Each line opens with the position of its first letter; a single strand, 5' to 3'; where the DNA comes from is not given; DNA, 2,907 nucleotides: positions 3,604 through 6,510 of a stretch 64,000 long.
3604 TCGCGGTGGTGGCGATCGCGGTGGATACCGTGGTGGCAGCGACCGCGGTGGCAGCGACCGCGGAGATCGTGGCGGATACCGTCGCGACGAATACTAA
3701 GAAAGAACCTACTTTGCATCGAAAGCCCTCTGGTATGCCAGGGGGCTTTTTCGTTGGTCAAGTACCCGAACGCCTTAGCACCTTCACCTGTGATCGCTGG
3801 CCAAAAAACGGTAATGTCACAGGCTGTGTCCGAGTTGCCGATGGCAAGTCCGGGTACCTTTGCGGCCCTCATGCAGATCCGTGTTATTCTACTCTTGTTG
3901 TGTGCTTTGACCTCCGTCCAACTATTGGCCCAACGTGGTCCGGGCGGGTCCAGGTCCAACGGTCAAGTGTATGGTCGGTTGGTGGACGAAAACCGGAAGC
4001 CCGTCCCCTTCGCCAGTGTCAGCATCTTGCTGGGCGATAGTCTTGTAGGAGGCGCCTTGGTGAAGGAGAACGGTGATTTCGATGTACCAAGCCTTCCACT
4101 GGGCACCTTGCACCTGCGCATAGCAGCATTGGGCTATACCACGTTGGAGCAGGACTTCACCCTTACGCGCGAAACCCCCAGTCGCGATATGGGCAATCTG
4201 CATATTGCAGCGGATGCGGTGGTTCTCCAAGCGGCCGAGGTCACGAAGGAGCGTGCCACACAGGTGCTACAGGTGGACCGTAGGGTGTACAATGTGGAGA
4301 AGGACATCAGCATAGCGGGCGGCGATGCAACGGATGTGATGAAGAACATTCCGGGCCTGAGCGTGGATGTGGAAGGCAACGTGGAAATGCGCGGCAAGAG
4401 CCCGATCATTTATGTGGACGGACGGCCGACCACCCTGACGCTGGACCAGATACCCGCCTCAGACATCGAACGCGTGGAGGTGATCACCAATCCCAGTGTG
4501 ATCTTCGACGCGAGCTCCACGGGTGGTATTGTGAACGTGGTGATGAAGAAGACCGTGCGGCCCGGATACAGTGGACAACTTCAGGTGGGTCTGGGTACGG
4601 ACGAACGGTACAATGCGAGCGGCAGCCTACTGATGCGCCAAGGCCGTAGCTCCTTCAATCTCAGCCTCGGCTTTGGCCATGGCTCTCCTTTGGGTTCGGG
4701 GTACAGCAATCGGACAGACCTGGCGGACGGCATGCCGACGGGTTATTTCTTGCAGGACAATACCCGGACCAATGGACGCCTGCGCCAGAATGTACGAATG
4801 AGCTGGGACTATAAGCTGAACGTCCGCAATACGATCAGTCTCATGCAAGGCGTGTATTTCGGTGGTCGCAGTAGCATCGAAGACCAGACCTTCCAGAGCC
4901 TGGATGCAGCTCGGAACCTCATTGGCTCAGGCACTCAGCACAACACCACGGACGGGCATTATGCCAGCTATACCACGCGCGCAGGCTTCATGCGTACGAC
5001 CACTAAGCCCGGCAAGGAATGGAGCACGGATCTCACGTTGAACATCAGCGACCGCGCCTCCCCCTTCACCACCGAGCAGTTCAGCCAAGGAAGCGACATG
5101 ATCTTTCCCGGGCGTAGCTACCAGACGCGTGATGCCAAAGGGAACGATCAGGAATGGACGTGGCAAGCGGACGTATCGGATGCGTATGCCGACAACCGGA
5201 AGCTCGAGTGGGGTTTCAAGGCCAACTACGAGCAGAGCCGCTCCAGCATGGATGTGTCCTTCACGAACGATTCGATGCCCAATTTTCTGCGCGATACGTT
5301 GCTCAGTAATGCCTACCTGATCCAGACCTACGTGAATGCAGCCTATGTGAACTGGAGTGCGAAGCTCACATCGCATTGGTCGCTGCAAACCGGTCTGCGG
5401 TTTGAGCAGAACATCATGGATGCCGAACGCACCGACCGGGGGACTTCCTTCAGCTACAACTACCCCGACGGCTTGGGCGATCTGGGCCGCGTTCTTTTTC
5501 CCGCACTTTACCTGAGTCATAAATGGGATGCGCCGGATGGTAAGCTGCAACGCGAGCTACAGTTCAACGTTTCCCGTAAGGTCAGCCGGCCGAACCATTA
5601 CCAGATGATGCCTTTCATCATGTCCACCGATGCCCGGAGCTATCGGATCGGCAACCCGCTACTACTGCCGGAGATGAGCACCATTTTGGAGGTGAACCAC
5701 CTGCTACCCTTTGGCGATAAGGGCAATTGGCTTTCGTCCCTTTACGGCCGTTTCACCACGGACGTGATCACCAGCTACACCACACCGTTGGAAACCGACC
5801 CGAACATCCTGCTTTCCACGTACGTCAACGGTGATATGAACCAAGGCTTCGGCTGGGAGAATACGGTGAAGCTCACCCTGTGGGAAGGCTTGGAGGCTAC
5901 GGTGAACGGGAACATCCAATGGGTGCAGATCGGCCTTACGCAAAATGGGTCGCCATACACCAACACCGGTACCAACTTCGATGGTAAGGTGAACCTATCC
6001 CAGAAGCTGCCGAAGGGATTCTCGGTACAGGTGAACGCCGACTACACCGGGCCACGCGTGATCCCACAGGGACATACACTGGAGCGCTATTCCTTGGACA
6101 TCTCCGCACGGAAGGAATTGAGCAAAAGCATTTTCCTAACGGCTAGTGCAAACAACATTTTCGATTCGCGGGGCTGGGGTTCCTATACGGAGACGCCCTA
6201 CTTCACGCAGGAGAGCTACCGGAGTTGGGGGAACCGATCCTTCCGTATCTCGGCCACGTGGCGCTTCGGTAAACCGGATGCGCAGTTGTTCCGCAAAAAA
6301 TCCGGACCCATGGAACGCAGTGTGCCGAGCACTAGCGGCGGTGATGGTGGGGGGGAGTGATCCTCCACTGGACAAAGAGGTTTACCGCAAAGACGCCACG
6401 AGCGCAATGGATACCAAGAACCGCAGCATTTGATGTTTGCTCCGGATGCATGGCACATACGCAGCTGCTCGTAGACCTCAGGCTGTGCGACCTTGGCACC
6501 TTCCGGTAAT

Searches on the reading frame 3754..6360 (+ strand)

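Call 30: search_protein_families(library=pfam, proteins=[window:3754-6360:+], max_evalue=0.001)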
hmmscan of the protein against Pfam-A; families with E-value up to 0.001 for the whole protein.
window:3754-6360:+ (868 aa): 4 families
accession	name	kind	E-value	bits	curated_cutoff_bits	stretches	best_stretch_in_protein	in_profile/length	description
PF14905.12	OMP_b-brl_3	-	9.4e-70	236.1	27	1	415-836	2-408/408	Outer membrane protein beta-barrel family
PF13620.12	CarboxypepD_reg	-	2.5e-11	44.2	32.3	1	72-143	2-75/82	Carboxypeptidase regulatory-like domain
PF07715.20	Plug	-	5.4e-08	33.7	23.9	1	189-259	22-107/107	TonB-dependent Receptor Plug Domain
PF13715.12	CarbopepD_reg_2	-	1.4e-06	28.6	32.2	1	73-141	2-68/88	CarboxypepD_reg-like domain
